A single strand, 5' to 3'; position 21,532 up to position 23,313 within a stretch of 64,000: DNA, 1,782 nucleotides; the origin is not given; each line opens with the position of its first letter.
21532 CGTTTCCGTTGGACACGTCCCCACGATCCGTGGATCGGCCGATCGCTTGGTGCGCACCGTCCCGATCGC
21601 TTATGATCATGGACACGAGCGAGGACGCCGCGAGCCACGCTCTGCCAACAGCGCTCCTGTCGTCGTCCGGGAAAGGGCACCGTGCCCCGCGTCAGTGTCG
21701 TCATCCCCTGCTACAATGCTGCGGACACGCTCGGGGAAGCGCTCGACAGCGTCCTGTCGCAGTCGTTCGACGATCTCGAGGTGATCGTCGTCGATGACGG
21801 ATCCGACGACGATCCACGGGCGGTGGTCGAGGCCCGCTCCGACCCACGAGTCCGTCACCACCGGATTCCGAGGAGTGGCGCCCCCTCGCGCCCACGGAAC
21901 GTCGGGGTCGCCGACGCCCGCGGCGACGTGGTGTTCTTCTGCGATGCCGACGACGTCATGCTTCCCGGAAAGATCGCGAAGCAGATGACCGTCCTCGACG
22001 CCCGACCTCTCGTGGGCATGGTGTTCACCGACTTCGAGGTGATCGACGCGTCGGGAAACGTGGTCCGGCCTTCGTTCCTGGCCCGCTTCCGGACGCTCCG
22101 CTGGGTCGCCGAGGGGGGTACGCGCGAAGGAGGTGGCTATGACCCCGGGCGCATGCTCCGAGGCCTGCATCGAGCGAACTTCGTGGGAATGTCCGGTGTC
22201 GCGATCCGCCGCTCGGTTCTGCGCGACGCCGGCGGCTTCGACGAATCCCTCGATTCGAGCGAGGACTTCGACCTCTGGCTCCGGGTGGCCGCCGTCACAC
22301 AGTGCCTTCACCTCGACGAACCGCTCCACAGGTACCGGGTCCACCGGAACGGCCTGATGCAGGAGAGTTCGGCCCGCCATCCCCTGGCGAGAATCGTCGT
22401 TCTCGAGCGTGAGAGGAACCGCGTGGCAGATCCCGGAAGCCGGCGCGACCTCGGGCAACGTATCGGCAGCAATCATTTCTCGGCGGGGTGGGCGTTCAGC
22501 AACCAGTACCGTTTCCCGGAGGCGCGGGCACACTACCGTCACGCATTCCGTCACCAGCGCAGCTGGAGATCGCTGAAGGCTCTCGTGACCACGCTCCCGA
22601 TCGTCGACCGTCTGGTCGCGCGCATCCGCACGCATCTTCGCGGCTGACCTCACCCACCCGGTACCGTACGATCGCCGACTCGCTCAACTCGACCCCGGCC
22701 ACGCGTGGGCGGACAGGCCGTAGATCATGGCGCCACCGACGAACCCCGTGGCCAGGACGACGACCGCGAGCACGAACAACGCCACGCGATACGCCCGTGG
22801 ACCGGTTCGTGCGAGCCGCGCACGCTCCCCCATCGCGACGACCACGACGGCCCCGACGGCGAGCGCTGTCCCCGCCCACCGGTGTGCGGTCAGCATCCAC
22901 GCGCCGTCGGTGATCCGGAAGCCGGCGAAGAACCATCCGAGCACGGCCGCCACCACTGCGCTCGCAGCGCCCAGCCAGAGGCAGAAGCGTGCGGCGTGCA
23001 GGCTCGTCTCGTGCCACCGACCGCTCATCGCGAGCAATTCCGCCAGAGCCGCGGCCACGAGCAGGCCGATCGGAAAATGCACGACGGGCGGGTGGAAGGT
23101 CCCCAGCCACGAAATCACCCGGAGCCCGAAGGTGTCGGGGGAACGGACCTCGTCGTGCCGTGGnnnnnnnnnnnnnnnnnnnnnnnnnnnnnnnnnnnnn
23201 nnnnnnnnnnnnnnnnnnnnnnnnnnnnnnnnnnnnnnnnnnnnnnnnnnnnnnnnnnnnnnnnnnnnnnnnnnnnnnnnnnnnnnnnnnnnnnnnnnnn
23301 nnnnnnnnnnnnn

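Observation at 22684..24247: Translationally coupled pair: cytochrome P460/c'-beta-like protein and a cupredoxin fused to a His-rich membrane domain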

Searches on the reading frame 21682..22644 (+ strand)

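Call 71: search_protein_families(library=pfam, proteins=[window:21682-22644:+], max_evalue=0.001)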
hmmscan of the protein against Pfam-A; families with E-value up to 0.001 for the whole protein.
window:21682-22644:+ (321 aa): 5 families
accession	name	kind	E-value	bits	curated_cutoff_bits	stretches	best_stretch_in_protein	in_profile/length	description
PF00535.33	Glycos_transf_2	-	1.2e-28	100.6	23.3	1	5-130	1-128/168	Glycosyl transferase family 2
PF10111.15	Glyco_tranf_2_2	-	2.6e-19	70.2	27.3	2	5-107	1-108/276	Glycosyltransferase like family 2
PF13641.12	Glyco_tranf_2_3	-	3.3e-18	67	27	1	2-203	1-195/230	Glycosyltransferase like family 2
PF13704.12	Glyco_tranf_2_4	-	6.2e-05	23.9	27.5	1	12-92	2-83/98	Glycosyl transferase family 2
PF13632.12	Glyco_trans_2_3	-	0.00028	21.2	27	1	84-204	2-108/198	Glycosyl transferase family group 2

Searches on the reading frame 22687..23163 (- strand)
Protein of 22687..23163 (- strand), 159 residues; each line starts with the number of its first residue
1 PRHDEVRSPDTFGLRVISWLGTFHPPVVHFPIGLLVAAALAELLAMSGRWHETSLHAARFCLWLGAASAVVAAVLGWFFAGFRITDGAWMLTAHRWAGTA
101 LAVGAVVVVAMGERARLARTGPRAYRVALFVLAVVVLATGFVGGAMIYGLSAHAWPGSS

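Call 28: predict_structure(alignment_id=A2)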
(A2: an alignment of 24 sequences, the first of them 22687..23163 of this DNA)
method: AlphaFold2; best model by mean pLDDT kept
length: 159 residues; sequences in the alignment: 24
mean_pLDDT: 87.4   pTM: 0.78
mean pLDDT of the five models: 87.4, 86.5, 86.3, 85.5, 85.2
residues with pLDDT >= 90: 93; 70-90: 49; 50-70: 14; < 50: 3
segments of 3 or more residues with pLDDT < 50: 1-3
pLDDT, mean of each block of 10 residues (from residue 1): 55 82 67 96 96 96 97 92 83 92 98 91 94 95 87 76
secondary structure, 60 per line:
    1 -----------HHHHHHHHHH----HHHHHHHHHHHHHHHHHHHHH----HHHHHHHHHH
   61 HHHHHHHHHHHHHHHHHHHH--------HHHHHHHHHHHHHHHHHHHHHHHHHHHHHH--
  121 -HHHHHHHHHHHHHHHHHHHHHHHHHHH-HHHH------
elements in order: H12-21 H26-46 H51-80 H89-118 H122-148 H150-153
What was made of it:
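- On DUF2231 (PF09990): The AF2 model shows four long helices (call 28).
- Checked: The membrane domain is a four-helix bundle (AF2 pLDDT 87, call 28).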

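Call 51: find_homologous_proteins(query=window:22687-23163:-, max_evalue=0.001)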
Query window:22687-23163:- (159 aa): 13 proteins with E <= 0.001 among 6896 candidates.
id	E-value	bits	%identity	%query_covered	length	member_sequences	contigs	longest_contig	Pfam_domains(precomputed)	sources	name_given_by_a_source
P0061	1.8e-41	160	55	93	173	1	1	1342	PF09990.15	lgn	-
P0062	9.8e-37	145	52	93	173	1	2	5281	PF09990.15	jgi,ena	jgi:uncharacterized membrane protein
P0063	2.3e-36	143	56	89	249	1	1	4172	PF09990.15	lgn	-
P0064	5.8e-35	139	52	89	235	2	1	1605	PF09990.15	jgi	jgi:uncharacterized membrane protein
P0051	1.0e-31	128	50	89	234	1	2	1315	PF09990.15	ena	-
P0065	6.5e-31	126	52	83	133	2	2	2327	PF09990.15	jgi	jgi:uncharacterized membrane protein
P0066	1.5e-30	124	49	89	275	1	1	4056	PF04945.20,PF09990.15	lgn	-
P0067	1.7e-29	121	48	89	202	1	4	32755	PF09990.15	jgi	jgi:uncharacterized membrane protein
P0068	3.4e-27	114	55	82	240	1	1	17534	PF09990.15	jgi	jgi:uncharacterized membrane protein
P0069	8.1e-18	83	44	87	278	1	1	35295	PF09990.15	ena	-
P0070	1.1e-8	53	32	82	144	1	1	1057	PF09990.15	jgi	-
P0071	1.1e-4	40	46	26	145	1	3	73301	PF09990.15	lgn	-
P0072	5.7e-4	38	34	81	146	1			PF09990.15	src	-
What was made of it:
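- Tried and rejected: A third word-index homologue search, using the DUF2231 domain alone, returned only 13 proteins and added little (call 51).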

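Call 52: find_related_loci(query=A2, collection=metagenome_contigs, flank=5000)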
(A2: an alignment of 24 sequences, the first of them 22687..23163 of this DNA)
Query A2 (159 aa) in metagenome_contigs; peptide patterns used: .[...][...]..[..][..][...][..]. (x = any residue, [..] = any of these).
287 stretches matched a pattern; 114 encode a relative of the query (tblastn E <= 1e-3); the best 80 are kept; 80 distinct loci.
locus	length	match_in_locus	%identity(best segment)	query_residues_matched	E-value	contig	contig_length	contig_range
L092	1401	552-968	53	15-155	5e-42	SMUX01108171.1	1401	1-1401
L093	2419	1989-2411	52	17-155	9e-41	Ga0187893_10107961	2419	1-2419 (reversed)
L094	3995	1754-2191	48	11-155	4e-39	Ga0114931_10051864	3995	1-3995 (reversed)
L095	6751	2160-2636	44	2-158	1e-38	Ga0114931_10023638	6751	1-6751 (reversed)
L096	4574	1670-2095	55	15-155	1e-38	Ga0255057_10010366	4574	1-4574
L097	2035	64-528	51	3-155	3e-38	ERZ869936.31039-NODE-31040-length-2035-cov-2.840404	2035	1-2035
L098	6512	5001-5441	47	8-155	8e-38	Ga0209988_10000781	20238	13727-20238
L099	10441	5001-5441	47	8-155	8e-38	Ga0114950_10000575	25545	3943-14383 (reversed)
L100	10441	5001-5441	47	8-155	8e-38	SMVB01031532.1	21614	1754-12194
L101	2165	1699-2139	47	8-155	7e-38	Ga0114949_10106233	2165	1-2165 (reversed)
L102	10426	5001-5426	50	15-156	2e-37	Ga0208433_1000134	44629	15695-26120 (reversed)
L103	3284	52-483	47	15-155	1e-37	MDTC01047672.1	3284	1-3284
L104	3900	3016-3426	54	17-151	7e-37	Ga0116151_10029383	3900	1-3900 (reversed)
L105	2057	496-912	49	15-155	5e-37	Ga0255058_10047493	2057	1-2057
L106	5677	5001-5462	47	3-155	4e-36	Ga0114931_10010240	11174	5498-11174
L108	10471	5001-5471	43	2-155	3e-35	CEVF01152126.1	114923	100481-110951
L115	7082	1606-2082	41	2-155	8e-33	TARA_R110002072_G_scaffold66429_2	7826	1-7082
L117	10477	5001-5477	41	2-155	1e-32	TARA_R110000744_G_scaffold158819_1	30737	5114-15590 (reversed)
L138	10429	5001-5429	43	15-155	1e-29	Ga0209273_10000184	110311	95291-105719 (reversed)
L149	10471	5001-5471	41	2-155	6e-28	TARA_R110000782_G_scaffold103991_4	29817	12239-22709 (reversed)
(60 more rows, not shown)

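Call 55: search_protein_families(library=pfam, proteins=[L115:195-1187:+, L117:8616-10166:+, L138:2-3484:+, L149:7294-8625:+, L098:4140-4604:+, L108:761-3148:-, L115:2467-3933:+, L115:1087-2082:+, L099:4737-5441:+], max_evalue=0.001)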
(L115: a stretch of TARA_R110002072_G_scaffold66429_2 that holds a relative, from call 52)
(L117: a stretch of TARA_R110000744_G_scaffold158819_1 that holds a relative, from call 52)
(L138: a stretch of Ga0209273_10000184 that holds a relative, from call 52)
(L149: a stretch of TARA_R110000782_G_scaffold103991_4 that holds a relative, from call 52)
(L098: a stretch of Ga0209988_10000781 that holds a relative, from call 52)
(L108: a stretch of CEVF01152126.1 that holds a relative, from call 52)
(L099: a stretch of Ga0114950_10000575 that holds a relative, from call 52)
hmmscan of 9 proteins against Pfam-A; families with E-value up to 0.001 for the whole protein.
L115:195-1187:+ (331 aa): 5 families
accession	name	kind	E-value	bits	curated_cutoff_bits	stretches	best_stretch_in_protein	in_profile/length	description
PF04945.19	YHS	-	5.6e-17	61.9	30.3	1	66-86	18-38/47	YHS domain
PF24273.1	TRASH_HVO_1752_C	-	1.9e-13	50.7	27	1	52-85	4-37/47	HVO_1752, C-terminal TRASH domain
PF08394.17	Arc_trans_TRASH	-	1.9e-06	28.3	27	0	215-239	13-37/43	Archaeal TRASH domain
PF11494.13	Ta0938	-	2.5e-06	28.3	27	0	153-186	18-51/92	Ta0938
PF06467.20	zf-FCS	-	7.6e-05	22.9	22.4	0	227-237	29-39/39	MYM-type Zinc finger with FCS sequence motif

L117:8616-10166:+ (517 aa): 2 families
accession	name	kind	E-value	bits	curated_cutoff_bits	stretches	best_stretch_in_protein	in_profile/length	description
PF07228.17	SpoIIE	-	2e-39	136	25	1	310-498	2-190/192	Stage II sporulation protein E (SpoIIE)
PF00672.30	HAMP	-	4.4e-05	24.2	25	1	205-255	1-51/53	HAMP domain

L138:2-3484:+ (1161 aa): 1 family
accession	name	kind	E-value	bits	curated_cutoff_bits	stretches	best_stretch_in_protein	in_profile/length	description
PF00873.25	ACR_tran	-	3.8e-152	508.7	28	3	1-425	88-492/1021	AcrB/AcrD/AcrF family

L149:7294-8625:+ (444 aa): 4 families
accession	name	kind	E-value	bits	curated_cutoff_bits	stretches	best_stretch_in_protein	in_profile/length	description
PF07732.21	Cu-oxidase_3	-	7.6e-43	145.8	21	1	98-210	6-118/119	Multicopper oxidase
PF07731.20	Cu-oxidase_2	-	2.3e-31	108.8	20.4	1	238-350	9-133/137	Multicopper oxidase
PF00394.28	Cu-oxidase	-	5.5e-09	36.8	21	1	257-345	57-144/157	Multicopper oxidase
PF10518.14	TAT_signal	-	0.00041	20.6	22.7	1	21-38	2-19/21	TAT (twin-arginine translocation) pathway signal sequence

L098:4140-4604:+ (155 aa): 0 families

L108:761-3148:- (796 aa): 5 families
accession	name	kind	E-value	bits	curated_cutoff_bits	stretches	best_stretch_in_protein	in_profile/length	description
PF00122.25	E1-E2_ATPase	-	6.7e-58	195.6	28.1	1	281-462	2-180/181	E1-E2 ATPase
PF00702.32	Hydrolase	-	2.6e-36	126.2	26.4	1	479-696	1-191/191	haloacid dehalogenase-like hydrolase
PF04945.19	YHS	-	3.5e-14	53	30.3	1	17-61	1-44/47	YHS domain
PF19335.5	HMBD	-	2.7e-11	43.6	23.6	1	94-120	2-28/28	Heavy metal binding domain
PF08282.18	Hydrolase_3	-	8.3e-09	36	20.9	1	669-725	196-252/255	haloacid dehalogenase-like hydrolase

L115:2467-3933:+ (489 aa): 1 family
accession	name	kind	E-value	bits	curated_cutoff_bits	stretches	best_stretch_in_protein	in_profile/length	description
PF02321.23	OEP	-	5.7e-24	85.4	22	2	275-453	1-187/187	Outer membrane efflux protein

L115:1087-2082:+ (332 aa): 2 families
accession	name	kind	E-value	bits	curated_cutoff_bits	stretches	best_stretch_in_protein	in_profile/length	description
PF09990.14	DUF2231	-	7.2e-09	36.3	26.4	1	198-326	4-132/139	Predicted membrane protein (DUF2231)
PF04945.19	YHS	-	1.6e-05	25.2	30.3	1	102-131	16-45/47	YHS domain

L099:4737-5441:+ (235 aa): 1 family
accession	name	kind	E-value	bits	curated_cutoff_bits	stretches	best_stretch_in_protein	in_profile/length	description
PF09990.14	DUF2231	-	2.1e-08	34.8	26.4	1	104-228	4-131/139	Predicted membrane protein (DUF2231)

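Call 56: search_solved_structures(query=A2, max_evalue=10, show_alignments=2)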
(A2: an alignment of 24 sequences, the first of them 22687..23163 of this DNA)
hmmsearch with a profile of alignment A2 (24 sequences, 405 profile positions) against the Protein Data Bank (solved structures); distinct sequences matched with E-value up to 10: 71 (the best 60 are shown).
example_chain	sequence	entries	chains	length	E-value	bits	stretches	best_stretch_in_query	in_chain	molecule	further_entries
1pcs_A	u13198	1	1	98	6.7e-08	35.1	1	297-389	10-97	PLASTOCYANIN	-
1m9w_A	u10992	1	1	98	7e-08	35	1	297-389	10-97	plastocyanin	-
1j5c_A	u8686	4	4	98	8.6e-08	34.7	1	297-389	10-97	PLASTOCYANIN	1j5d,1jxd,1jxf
6yez_P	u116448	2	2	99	5.1e-06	28.9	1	299-389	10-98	Plastocyanin, chloroplastic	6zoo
2bz7_A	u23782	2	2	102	7.3e-06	28.4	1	296-389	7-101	PLASTOCYANIN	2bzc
1oow_A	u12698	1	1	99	9.1e-06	28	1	299-389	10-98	Plastocyanin, chloroplast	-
1bxu_A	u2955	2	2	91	1e-05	27.9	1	298-389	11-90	PLASTOCYANIN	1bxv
1kdi_A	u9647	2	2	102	1.4e-05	27.4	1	296-389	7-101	PLASTOCYANIN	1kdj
1ag6_A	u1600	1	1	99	1.8e-05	27.1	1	301-389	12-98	PLASTOCYANIN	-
1ylb_B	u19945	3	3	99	2e-05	26.9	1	301-389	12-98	Plastocyanin, chloroplast | PLASTOCYANIN | Plastocyanin, chloroplastic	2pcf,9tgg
7zqe_M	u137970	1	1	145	2.1e-05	26.9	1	291-389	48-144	Plastocyanin, chloroplastic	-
2plt_A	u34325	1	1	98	2.8e-05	26.4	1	298-389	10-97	PLASTOCYANIN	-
1pla_A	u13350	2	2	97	2.9e-05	26.4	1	299-389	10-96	PLASTOCYANIN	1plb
1plc_A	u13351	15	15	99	4.9e-05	25.6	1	300-389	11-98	PLASTOCYANIN | Plastocyanin A | Plastocyanin A, chloroplastic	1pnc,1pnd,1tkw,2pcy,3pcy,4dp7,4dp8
9pcy_A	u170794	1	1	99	6.1e-05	25.3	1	299-389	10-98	PLASTOCYANIN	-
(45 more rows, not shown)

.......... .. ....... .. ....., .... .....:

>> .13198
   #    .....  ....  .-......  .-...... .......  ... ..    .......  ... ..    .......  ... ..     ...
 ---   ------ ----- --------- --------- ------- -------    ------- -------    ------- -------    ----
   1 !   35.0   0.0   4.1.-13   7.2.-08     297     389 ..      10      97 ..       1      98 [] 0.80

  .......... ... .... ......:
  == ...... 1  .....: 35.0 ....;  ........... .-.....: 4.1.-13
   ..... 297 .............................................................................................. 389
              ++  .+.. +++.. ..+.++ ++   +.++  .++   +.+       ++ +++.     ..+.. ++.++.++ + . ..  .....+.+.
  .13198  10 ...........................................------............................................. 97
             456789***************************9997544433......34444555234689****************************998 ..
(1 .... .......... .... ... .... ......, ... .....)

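Call 82: search_solved_structures(query=A4, max_evalue=10, show_alignments=4)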
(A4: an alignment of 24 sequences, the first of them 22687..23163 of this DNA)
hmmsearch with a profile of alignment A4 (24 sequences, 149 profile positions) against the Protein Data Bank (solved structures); distinct sequences matched with E-value up to 10: 0.
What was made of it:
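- Closest known: Four-helix haem-binding membrane bundles. Different: No HMM hit to any solved structure (call 82).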

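Call 83: search_protein_families(library=pfam, alignment_id=A4, max_evalue=1)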
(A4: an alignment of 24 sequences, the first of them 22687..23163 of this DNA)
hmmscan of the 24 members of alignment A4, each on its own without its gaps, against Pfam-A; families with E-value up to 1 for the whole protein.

A. member 1, window:22687-23163:- (159 aa): 2 families
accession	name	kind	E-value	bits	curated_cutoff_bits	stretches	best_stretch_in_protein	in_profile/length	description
PF09990.14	DUF2231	-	8.9e-08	32.7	26.4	1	22-152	3-135/139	Predicted membrane protein (DUF2231)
PF19928.4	DUF6391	-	0.51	11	33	1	82-124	55-92/134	Domain of unknown function (DUF6391)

B. families by the number of members that match (of 24 scanned): 31 families (the first 25 are shown)
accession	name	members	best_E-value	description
PF09990.14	DUF2231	24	1.6e-14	Predicted membrane protein (DUF2231)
PF02628.20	COX15-CtaA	6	0.0017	Cytochrome oxidase assembly protein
PF06197.19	DUF998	4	0.0022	Protein of unknown function (DUF998)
PF13301.11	DUF4079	2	0.018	Protein of unknown function (DUF4079)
PF01027.25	Bax1-I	2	0.056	Inhibitor of apoptosis-promoting Bax1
PF19928.4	DUF6391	2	0.18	Domain of unknown function (DUF6391)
PF03203.19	MerC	2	0.5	MerC mercury resistance protein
PF01925.25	TauE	1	0.0033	Sulfite exporter TauE/SafE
PF20139.4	DUF6529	1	0.0051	Family of unknown function (DUF6529)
PF17364.7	DUF5389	1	0.0052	Family of unknown function (DUF5389)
PF09843.14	DUF2070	1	0.0085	Predicted membrane protein (DUF2070)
PF11862.13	DUF3382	1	0.017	Domain of unknown function (DUF3382)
PF19728.4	DUF6220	1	0.018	Family of unknown function (DUF6220)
PF24358.1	ABCC10_N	1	0.028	ABCC10 N-terminal domain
PF04039.18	MnhB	1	0.033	Domain related to MnhB subunit of Na+/H+ antiporter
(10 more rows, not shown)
